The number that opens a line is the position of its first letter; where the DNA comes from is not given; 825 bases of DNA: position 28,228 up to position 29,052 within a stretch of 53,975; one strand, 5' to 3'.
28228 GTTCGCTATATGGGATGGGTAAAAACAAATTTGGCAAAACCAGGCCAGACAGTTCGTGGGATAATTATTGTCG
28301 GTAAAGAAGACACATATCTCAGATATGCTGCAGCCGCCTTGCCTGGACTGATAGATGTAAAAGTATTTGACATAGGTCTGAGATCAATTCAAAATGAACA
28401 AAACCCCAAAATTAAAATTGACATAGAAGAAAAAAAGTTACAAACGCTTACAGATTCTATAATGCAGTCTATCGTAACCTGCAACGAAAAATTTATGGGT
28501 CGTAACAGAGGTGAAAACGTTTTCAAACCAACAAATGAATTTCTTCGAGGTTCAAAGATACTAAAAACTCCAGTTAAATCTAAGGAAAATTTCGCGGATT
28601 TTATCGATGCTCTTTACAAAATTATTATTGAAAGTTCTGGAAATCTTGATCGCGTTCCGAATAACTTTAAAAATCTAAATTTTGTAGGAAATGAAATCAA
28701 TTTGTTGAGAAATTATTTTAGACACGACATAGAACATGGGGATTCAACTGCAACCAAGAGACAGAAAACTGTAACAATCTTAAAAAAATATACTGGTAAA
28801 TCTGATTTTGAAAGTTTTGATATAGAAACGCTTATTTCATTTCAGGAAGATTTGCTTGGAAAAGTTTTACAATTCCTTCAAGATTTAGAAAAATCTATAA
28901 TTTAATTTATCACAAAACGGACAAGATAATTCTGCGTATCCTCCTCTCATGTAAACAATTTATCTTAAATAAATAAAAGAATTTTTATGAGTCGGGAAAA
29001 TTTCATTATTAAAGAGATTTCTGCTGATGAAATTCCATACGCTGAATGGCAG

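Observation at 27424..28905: Single polypeptide combining a NucS/DUF91-like PD-(D/E)xK core, a HEPN-like Rx4H motif and an N-terminal reader-like domain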

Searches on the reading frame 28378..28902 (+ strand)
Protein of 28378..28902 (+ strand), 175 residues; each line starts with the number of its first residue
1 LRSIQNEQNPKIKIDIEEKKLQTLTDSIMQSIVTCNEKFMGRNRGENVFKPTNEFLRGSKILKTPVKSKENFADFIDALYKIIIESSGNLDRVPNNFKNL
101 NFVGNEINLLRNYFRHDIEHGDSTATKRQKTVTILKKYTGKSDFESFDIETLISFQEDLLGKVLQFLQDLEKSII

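Call 10: search_protein_families(library=pfam, proteins=[window:28378-28902:+], max_evalue=10)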
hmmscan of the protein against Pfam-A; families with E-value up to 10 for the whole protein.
seq(175 aa): 0 families

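Call 11: find_homologous_proteins(query=window:28378-28902:+, max_evalue=0.01)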
Query seq(175 aa): 76 candidates shared short words with the query, none scored E <= 0.01.

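Call 21: search_protein_representatives(protein=window:28381-28902:+)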
Query: 174 residues. Proteins with E-value up to 0.001 (for the whole library): 178; up to 1e-10: 42; up to 1e-30: 2. The best 150 are listed.
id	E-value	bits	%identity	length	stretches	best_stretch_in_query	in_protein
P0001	1.1e-105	367.0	100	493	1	1-174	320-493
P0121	9.2e-40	152.7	63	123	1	23-134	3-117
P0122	2.2e-23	99.5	40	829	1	18-171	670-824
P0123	2.0e-21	93.1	34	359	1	15-170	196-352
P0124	6.2e-21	91.5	34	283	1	17-171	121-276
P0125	2.6e-20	89.5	38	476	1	28-173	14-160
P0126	4.7e-20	88.7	36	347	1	17-171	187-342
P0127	1.2e-19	87.3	38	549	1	14-170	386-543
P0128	1.4e-19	87.1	37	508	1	12-173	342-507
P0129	3.7e-19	85.8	33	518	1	15-171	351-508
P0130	7.7e-19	84.7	37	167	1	16-172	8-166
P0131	1.2e-18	84.1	38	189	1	16-172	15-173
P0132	3.6e-18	82.6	34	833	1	18-172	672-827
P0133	5.3e-18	82.0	31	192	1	16-171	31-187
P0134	2.4e-17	79.9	44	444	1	62-173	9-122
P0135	3.6e-17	79.3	41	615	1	21-169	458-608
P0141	2.2e-15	73.5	35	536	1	20-173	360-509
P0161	7.8e-11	58.7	36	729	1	19-147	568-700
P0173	2.1e-09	54.1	38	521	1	42-168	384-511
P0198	3.0e-07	47.1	32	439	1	19-128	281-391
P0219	3.3e-06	43.7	37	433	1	34-141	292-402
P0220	4.2e-06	43.3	34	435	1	19-140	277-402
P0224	5.4e-06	43.0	37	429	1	29-128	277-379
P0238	1.7e-05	41.4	29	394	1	11-168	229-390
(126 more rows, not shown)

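Call 26: search_protein_families(library=pfam, alignment_id=A2, max_evalue=0.001)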
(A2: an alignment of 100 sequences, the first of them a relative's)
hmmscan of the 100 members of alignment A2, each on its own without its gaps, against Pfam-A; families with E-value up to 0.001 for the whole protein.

A. member 1, P0122 (829 aa): 3 families
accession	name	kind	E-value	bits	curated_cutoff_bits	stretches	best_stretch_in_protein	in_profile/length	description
PF03235.19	GmrSD_N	-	1.7e-15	58.1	33.2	1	265-409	3-196/199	GmrSD restriction endonuclease, N-terminal domain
PF14279.12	HNH_5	-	5.8e-11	42.6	27.5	1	614-659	1-46/56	HNH endonuclease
PF01844.29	HNH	-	1.3e-09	38.5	21.4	1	614-656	1-44/47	HNH endonuclease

B. families by the number of members that match (of 100 scanned): 25 families
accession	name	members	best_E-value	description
PF03235.19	GmrSD_N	9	8.3e-28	GmrSD restriction endonuclease, N-terminal domain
PF12728.13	HTH_17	4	2.7e-11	Helix-turn-helix domain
PF00376.29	MerR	4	4.6e-06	MerR family regulatory protein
PF13411.12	MerR_1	3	1.8e-06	MerR HTH family regulatory protein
PF00078.32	RVT_1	2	1e-21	Reverse transcriptase (RNA-dependent DNA polymerase)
PF14279.12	HNH_5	2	5.8e-11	HNH endonuclease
PF01844.29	HNH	2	1.3e-09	HNH endonuclease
PF07510.16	GmrSD_C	2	1.7e-06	GmrSD restriction endonucleases, C-terminal domain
PF07719.23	TPR_2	1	1.1e-07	Tetratricopeptide repeat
PF13412.12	HTH_24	1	1.6e-07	Winged helix-turn-helix DNA-binding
PF25213.1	HVO_A0261_N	1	2.3e-06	HVO_A0261 N-terminal domain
PF00515.34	TPR_1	1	2.8e-06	Tetratricopeptide repeat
PF13191.12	AAA_16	1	5e-06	AAA ATPase domain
PF12802.13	MarR_2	1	7.8e-06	MarR family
PF01022.26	HTH_5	1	1.4e-05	Bacterial regulatory protein, arsR family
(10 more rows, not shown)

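Call 30: search_solved_structures(query=A3, max_evalue=10, show_alignments=3)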
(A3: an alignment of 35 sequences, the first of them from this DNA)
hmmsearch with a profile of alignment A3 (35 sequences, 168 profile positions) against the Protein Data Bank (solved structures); distinct sequences matched with E-value up to 10: 5.
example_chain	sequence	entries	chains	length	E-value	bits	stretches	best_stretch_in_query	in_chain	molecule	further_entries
1yd8_G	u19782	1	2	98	0.15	15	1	21-78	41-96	ADP-RIBOSYLATION FACTOR BINDING PROTEIN GGA3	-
1wr6_A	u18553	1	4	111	0.18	14.7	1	20-78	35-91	ADP-ribosylation factor binding protein GGA3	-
8fiq_A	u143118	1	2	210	0.5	13.2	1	4-66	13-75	cs207AB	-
8fin_A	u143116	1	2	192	0.66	12.8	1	4-66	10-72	cs207A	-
9r1o_A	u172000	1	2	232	1.8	11.5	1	10-58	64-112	sc-apCC-6-DPH-NR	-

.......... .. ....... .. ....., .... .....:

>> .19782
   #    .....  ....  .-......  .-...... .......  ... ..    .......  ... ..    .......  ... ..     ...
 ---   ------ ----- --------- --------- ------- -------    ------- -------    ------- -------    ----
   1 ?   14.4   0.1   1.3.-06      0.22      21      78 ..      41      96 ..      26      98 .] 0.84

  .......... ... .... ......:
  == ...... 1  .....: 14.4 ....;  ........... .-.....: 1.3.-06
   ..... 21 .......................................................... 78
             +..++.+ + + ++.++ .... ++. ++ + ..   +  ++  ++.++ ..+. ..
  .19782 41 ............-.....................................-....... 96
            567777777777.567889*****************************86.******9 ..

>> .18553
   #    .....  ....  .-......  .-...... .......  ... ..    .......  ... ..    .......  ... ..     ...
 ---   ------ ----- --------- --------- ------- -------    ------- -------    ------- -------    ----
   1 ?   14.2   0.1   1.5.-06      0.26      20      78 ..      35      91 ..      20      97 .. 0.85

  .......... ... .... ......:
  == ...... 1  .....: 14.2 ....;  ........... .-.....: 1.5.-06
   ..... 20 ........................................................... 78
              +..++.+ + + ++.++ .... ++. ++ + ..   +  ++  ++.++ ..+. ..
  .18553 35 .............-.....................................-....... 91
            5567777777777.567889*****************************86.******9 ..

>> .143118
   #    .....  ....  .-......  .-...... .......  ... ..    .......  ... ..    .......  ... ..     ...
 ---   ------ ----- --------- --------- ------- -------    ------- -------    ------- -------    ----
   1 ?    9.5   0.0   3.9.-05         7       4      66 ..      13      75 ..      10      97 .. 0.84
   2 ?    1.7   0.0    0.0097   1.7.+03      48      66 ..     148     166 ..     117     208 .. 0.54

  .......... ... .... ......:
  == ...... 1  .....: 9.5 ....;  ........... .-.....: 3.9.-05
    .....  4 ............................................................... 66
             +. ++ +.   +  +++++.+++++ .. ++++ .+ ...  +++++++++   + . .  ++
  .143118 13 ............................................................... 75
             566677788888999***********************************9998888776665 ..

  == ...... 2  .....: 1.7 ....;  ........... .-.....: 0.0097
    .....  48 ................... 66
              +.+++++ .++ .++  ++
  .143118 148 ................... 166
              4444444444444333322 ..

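Call 53: predict_structure(alignment_id=A3)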
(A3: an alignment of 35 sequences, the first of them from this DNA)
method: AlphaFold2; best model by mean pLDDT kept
length: 174 residues; sequences in the alignment: 35
mean_pLDDT: 93.0   pTM: 0.87
mean pLDDT of the five models: 93.0, 92.4, 92.1, 91.8, 90.6
residues with pLDDT >= 90: 140; 70-90: 27; 50-70: 7; < 50: 0
segments of 3 or more residues with pLDDT < 50: none
pLDDT, mean of each block of 10 residues (from residue 1): 79 93 98 96 93 98 98 98 97 88 96 75 86 97 96 98 97 90
secondary structure, 60 per line:
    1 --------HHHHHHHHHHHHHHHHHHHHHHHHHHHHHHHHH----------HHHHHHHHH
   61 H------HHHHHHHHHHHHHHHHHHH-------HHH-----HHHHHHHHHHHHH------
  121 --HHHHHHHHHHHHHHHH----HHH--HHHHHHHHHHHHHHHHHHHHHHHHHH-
elements in order: H9-41 H52-61 H68-86 H102-114 H123-138 H148-173

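Call 56: fold_search(model_id=the predicted structure, library=pdb)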
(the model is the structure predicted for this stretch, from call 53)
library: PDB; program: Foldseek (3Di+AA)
matches with E <= 10: 247; with E <= 0.001: 0
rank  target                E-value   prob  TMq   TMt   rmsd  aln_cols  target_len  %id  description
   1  8qae_A                2.3e-01  0.41  0.28  0.24  15.8       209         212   13  X-ray crystal structure of a de novo designed single-chain antiparallel 6-helix alpha-helical barrel, sc-apCC-6-SLLA (released 2024-07-03)
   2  7xge_A                7.3e-01  0.13  0.20  0.21  19.1       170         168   12  Crystal structure of MCL-1 in complex with computationally designed inhibitor protein (released 2022-07-20)
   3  6irv_A                8.4e-01  0.13  0.19  0.09  14.4       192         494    9  Crystal structure of the human cap-specific adenosine methyltransferase (released 2018-12-05)
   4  6xv8_B                9.7e-01  0.12  0.20  0.10  17.1       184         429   12  Crystal structure of Megabody Mb-Nb207-c7HopQ_G10 (released 2021-01-13)
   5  9jpl_A                1.2e+00  0.15  0.24  0.27  14.9       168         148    8  Crystal structure of DhdR inducer binding domain in complex with inducer (released 2024-11-06)
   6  5woy_MODEL_1_A        1.3e+00  0.21  0.22  0.16  14.8       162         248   10  NMR solution structure of Enzyme I (nEIt) protein using two 4D-spectra (released 2018-02-07)
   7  6egc                  1.4e+00  0.20  0.28  0.32  17.4       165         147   12  Single-chain version of 2L4HC2_23 (PDB 5J0K) (released 2019-05-29)
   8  3rqe_C                1.5e+00  0.15  0.28  0.25  12.9       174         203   16  Cerebral cavernous malformation 3 (CCM3) in complex with paxillin LD1 (released 2011-06-01)
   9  8yuf_A                1.6e+00  0.15  0.24  0.29  15.6       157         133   11  Crystal structure of HEPN (Q64A) toxin (released 2025-04-02)
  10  5jr9_D                1.6e+00  0.09  0.22  0.21  15.7       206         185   10  Crystal structure of apo-NeC3PO (released 2016-09-28)
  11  5vjs                  1.6e+00  0.06  0.17  0.15  22.4       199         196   10  De Novo Photosynthetic Reaction Center Protein Equipped with Heme B, a synthetic Zn porphyrin, and Zn(II) cations (released 2018-04-25)
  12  5jr9_A                1.7e+00  0.11  0.23  0.21  15.5       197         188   11  Crystal structure of apo-NeC3PO (released 2016-09-28)
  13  4q25_A                1.7e+00  0.08  0.19  0.16  18.6       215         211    9  Crystal structure of PhoU from Pseudomonas aeruginosa (released 2015-02-18)
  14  5jr9_B                1.9e+00  0.10  0.23  0.22  16.0       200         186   10  Crystal structure of apo-NeC3PO (released 2016-09-28)
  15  5vju                  1.9e+00  0.06  0.18  0.16  20.1       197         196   11  De Novo Photosynthetic Reaction Center Protein Variant Equipped with His-Tyr H-bond, Heme B, and Cd(II) ions (released 2018-04-25)
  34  8xdj_C                2.6e+00  0.08  0.21  0.25  15.8       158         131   11  Crystal structure of AMPylated HEPN toxin (released 2024-12-18)
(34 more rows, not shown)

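Call 68: search_protein_families(library=pfam, alignment_id=A3, max_evalue=1)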
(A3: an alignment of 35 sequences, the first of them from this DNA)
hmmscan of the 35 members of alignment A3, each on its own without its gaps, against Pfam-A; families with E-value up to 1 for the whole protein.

A. member 1, seq(174 aa): 0 families

B. families by the number of members that match (of 35 scanned): 36 families (the first 25 are shown)
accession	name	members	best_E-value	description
PF21445.3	ADDB_N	1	0.0032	ADDB, N-terminal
PF13076.11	Fur_reg_FbpA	1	0.0033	Fur-regulated basic protein A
PF14164.11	YqzH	1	0.014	YqzH-like protein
PF08578.15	DUF1765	1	0.022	Protein of unknown function (DUF1765)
PF00621.25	RhoGEF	1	0.023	RhoGEF domain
PF17190.9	RecG_N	1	0.026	RecG N-terminal helical domain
PF10188.14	Oscp1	1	0.041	Organic solute transport protein 1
PF19978.4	Inovirus_G7P_2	1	0.041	Tail virion protein G7P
PF11464.13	Rbsn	1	0.054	Rabenosyn Rab binding domain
PF05757.16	PsbQ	1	0.059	Oxygen evolving enhancer protein 3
PF17523.7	MPS-4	1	0.066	MinK-related peptide, potassium channel accessory sub-unit protein 4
PF05384.16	DegS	1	0.067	Sensor protein DegS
PF23615.1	Chromo_MIT1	1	0.073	MIT1 Chromo domain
PF11527.13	ARL2_Bind_BART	1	0.084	The ARF-like 2 binding protein BART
PF21050.3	ARMC9_ARM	1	0.09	LisH domain-containing protein ARMC9, ARM repeats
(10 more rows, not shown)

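Call 69: search_protein_families(library=padloc, alignment_id=A3, max_evalue=0.1)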
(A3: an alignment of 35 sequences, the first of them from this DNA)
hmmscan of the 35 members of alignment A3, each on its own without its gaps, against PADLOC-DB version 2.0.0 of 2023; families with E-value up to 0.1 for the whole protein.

A. member 1, seq(174 aa): 0 families

B. families by the number of members that match (of 35 scanned): 3 families
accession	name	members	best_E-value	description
PDLC04767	PDC-M66B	1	0.00054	-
PDLC00985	Cmr5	1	0.013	Cmr5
PDLC01383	Cmr5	1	0.027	CAS-III-B; effector_SS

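Call 70: search_protein_families(library=padloc, alignment_id=A2, max_evalue=0.001)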
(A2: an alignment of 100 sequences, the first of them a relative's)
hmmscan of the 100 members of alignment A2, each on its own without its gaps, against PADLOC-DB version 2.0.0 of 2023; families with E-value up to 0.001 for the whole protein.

A. member 1, P0122 (829 aa): 3 families
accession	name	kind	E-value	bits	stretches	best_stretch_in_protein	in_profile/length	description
PDLC03877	NsnA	-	1.6e-22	78.3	1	242-469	34-261/385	-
PDLC03418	REase_II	-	3.9e-17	60.4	2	598-659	311-372/372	Type II restriction enzyme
PDLC03478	REase_II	-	3.6e-06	24.9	1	601-657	99-159/219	Type II restriction enzyme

B. families by the number of members that match (of 100 scanned): 85 families (the first 25 are shown)
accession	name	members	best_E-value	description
PDLC03877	NsnA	9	2.3e-32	-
PDLC03418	REase_II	7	1.5e-17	Type II restriction enzyme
PDLC04027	PD-T4-2_A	7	3.5e-13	-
PDLC04151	HEC-05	5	4.8e-55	-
PDLC04133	mad1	4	3.2e-11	mads_1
PDLC02695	Orf5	4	1.1e-07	Orf5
PDLC04155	HEC-06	4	6.6e-07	-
PDLC04154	HEC-06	3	3.2e-07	-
PDLC02687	Orf5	3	1.3e-05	Orf5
PDLC02959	RT-Protease_XI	2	3.8e-139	single gene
PDLC02961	RT-TIR_XII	2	1.2e-137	single gene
PDLC02962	RT-TIR_XII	2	1.2e-136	single gene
PDLC02960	RT-Protease_XI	2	1.4e-136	single gene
PDLC02968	RT-Toprim_I-C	2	2e-131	single gene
PDLC02965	RT-Toprim_I-C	2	2.3e-130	single gene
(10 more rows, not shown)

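Call 73: search_protein_families(library=pfam, proteins=[P0198, P0219, P0173, P0220, P0161, P0224, P0238, P0141, P0127, P0135], max_evalue=0.05)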
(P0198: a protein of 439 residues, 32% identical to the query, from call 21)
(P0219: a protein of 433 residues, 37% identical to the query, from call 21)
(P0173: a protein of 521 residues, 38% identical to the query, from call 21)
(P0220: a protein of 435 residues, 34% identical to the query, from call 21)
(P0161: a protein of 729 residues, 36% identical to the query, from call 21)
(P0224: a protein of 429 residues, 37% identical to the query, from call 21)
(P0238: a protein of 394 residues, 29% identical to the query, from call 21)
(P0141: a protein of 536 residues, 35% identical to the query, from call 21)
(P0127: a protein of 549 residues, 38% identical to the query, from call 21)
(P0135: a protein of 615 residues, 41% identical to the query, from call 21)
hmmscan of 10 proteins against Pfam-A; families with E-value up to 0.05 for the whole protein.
P0198 (439 aa): 0 families

P0219 (433 aa): 0 families

P0173 (521 aa): 7 families
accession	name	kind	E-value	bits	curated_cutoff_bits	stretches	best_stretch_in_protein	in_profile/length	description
PF12728.13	HTH_17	-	2.7e-08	34.4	27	1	30-77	4-49/51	Helix-turn-helix domain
PF00376.29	MerR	-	3.2e-05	24.1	28.2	1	31-66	3-38/38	MerR family regulatory protein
PF13411.12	MerR_1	-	4e-05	24.1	21.6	1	31-75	4-47/69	MerR HTH family regulatory protein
PF21531.3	Rv2175c_wHTH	-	0.014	15.8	27.1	1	20-47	8-35/57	DNA-binding protein Rv2175c, wHTH domain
PF08281.18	Sigma70_r4_2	-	0.014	15.4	25.7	1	31-52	30-51/54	Sigma-70, region 4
PF10668.15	Phage_terminase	-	0.015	15.4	22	1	30-55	25-50/67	Phage terminase small subunit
PF13384.12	HTH_23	-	0.021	15.1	24.6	0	29-47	19-37/50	Homeodomain-like domain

P0220 (435 aa): 0 families

P0161 (729 aa): 4 families
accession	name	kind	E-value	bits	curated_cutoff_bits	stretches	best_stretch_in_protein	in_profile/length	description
PF13371.12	TPR_9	-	1.5e-05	25.3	35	1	193-247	5-59/73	Tetratricopeptide repeat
PF13428.12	TPR_14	-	0.00024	22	23.5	0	12-32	8-28/44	Tetratricopeptide repeat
PF12895.13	ANAPC3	-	0.0017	19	27.2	0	164-239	4-78/82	Anaphase-promoting complex, cyclosome, subunit 3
PF02170.28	PAZ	-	0.0083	16.5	28.8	0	250-312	16-76/123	PAZ domain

P0224 (429 aa): 0 families

P0238 (394 aa): 0 families

P0141 (536 aa): 1 family
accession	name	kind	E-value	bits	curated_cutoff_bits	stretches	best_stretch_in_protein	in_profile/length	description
PF00078.32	RVT_1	-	1e-21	78.1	29.6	1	52-241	1-191/205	Reverse transcriptase (RNA-dependent DNA polymerase)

P0127 (549 aa): 0 families

P0135 (615 aa): 7 families
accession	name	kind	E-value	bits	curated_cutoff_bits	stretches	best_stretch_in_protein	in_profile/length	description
PF07719.23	TPR_2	-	1.1e-07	31.8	27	2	154-179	4-29/34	Tetratricopeptide repeat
PF00515.34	TPR_1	-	2.8e-06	27.3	27.8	2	86-105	6-25/34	Tetratricopeptide repeat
PF13424.12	TPR_12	-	0.00018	22.1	30.1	0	87-105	9-27/77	Tetratricopeptide repeat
PF13181.12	TPR_8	-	0.00033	21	25.7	1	85-107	5-27/34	Tetratricopeptide repeat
PF13176.12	TPR_7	-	0.0004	20.7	27.9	0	86-106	4-24/36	Tetratricopeptide repeat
PF13174.12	TPR_6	-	0.0044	18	26.3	0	86-104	5-23/33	Tetratricopeptide repeat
PF03842.18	Silic_transp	-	0.044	12.5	26.8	0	288-357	113-178/513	Silicon transporter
